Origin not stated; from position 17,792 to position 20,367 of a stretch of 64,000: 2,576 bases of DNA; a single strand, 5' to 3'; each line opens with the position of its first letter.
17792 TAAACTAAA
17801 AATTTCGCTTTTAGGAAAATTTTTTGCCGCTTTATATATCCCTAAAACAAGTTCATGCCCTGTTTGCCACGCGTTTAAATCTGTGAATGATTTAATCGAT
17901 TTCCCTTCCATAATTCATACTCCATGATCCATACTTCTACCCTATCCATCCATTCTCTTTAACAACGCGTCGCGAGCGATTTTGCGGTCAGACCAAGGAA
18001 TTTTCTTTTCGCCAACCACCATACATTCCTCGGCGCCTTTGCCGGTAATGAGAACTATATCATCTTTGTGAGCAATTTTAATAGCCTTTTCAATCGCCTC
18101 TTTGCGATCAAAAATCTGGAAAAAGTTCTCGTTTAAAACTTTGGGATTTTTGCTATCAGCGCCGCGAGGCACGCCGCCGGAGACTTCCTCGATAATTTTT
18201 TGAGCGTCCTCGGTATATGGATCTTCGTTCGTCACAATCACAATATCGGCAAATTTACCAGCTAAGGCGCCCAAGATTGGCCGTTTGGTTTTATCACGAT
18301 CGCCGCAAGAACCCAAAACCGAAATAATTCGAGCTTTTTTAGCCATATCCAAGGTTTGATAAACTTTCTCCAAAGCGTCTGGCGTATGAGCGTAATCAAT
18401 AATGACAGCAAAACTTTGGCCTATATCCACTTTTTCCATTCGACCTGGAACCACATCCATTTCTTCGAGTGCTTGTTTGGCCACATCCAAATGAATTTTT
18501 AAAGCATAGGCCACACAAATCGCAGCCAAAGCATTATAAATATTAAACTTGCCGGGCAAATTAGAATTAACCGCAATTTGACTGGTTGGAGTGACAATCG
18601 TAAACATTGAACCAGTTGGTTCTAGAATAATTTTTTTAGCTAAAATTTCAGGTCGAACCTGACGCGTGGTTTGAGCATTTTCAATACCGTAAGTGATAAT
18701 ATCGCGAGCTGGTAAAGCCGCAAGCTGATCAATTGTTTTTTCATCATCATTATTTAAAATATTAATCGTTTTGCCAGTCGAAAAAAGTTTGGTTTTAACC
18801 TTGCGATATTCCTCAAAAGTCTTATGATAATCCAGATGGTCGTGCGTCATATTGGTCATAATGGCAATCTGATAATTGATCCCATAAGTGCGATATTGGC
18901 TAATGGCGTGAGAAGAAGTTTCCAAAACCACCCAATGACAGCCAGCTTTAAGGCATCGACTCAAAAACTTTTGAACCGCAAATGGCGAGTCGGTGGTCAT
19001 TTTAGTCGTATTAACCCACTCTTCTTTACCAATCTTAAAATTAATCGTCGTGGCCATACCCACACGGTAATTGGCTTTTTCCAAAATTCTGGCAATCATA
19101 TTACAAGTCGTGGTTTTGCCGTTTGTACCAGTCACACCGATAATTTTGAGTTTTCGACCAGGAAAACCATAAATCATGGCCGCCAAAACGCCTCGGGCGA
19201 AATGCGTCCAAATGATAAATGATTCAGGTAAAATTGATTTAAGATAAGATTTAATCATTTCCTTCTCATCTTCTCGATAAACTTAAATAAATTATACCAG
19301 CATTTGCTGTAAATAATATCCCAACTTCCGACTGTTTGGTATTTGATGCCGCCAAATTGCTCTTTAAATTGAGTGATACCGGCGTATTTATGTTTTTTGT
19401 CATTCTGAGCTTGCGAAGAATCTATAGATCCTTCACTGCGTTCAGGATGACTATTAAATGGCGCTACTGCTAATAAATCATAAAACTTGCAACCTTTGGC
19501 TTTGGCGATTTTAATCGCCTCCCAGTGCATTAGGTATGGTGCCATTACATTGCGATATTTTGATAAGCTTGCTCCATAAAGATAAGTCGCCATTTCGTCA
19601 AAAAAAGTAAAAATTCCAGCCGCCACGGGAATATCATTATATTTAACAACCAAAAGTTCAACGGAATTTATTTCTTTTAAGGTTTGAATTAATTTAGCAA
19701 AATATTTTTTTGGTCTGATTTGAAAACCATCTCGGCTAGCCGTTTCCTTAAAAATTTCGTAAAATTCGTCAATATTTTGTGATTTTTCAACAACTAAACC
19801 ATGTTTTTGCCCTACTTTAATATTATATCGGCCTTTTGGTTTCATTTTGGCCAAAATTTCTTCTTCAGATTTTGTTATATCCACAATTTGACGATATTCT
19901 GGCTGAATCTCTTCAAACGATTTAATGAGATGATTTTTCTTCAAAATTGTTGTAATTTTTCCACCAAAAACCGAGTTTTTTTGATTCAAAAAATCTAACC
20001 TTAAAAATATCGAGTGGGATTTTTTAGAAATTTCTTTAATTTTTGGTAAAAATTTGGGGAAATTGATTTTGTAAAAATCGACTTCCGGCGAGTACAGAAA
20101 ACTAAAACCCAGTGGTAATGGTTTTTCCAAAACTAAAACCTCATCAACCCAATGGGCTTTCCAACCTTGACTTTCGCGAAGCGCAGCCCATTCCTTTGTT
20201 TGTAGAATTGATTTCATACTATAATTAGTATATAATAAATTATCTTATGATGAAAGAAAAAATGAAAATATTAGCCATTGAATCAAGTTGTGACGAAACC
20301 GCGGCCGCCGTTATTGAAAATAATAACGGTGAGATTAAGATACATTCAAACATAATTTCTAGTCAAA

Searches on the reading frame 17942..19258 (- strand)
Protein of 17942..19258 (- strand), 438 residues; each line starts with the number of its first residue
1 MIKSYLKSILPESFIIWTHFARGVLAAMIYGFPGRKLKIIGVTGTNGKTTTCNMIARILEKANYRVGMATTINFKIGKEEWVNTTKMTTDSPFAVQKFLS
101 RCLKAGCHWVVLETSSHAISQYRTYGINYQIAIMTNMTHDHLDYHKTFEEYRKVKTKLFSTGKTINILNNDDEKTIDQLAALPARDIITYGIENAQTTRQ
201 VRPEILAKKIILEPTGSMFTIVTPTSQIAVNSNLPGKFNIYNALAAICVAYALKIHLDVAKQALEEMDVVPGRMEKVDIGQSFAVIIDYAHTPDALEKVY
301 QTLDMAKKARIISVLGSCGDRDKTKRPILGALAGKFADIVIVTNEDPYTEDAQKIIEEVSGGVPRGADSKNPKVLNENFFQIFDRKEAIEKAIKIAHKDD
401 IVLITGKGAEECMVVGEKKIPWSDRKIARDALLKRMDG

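Call 5: search_protein_families(library=pfam, proteins=[window:17942-19258:-])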
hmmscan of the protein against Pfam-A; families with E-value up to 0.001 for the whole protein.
window:17942-19258:- (438 aa): 3 families
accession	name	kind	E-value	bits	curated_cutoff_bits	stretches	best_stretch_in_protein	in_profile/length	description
PF08245.18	Mur_ligase_M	-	4.6e-50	170.8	24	1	42-250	1-200/200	Mur ligase middle domain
PF02875.26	Mur_ligase_C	-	7e-30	104.9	28.4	1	272-408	1-127/127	Mur ligase, glutamate ligase domain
PF00448.28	SRP54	-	0.00096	19.3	22.7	0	39-84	6-50/196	SRP54-type protein, GTPase domain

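Call 50: find_related_loci(query=window:17945-19258:-, collection=metagenome_contigs, flank=3000)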
Query window:17945-19258:- (438 aa) in metagenome_contigs; peptide patterns used: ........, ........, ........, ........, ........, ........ (x = any residue, [..] = any of these).
292 stretches matched a pattern; 122 encode a relative of the query (tblastn E <= 1e-3); the best 80 are kept; 80 distinct loci.
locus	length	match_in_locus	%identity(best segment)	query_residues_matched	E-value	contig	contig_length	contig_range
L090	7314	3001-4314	77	1-438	0e+0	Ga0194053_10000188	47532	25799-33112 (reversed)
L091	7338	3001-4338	74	2-436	0e+0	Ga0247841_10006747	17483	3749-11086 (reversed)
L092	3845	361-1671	76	1-438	0e+0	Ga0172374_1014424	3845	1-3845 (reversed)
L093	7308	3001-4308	73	2-438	0e+0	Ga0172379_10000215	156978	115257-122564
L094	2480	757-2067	73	1-438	0e+0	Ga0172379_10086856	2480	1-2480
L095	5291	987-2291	70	1-436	0e+0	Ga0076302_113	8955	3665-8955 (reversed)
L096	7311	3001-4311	72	1-438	0e+0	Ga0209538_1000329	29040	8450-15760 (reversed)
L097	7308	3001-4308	70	1-437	0e+0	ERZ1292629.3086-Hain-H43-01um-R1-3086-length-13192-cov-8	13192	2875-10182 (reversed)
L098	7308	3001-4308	70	1-437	0e+0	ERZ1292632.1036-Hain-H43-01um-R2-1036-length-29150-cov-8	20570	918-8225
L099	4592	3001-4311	70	1-438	0e+0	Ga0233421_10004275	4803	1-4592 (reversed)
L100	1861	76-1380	68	1-438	0e+0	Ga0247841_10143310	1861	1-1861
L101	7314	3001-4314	70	1-438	0e+0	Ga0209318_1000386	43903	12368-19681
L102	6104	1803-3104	65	2-437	0e+0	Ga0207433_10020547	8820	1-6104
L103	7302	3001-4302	64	2-437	0e+0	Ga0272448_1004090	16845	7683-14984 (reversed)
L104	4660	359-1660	63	1-436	0e+0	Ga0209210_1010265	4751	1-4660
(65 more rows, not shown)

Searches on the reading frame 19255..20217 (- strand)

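Call 5: search_protein_families(library=pfam, proteins=[window:19255-20217:-])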
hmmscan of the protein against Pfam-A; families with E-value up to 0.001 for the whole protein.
window:19255-20217:- (320 aa): 2 families
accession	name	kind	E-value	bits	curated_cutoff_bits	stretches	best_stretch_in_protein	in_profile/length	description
PF02388.22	FemAB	-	2e-33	116.2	24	2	181-316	290-406/406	FemAB family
PF13480.13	Acetyltransf_6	-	3.9e-11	43.7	22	1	135-250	13-136/143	Acetyltransferase (GNAT) domain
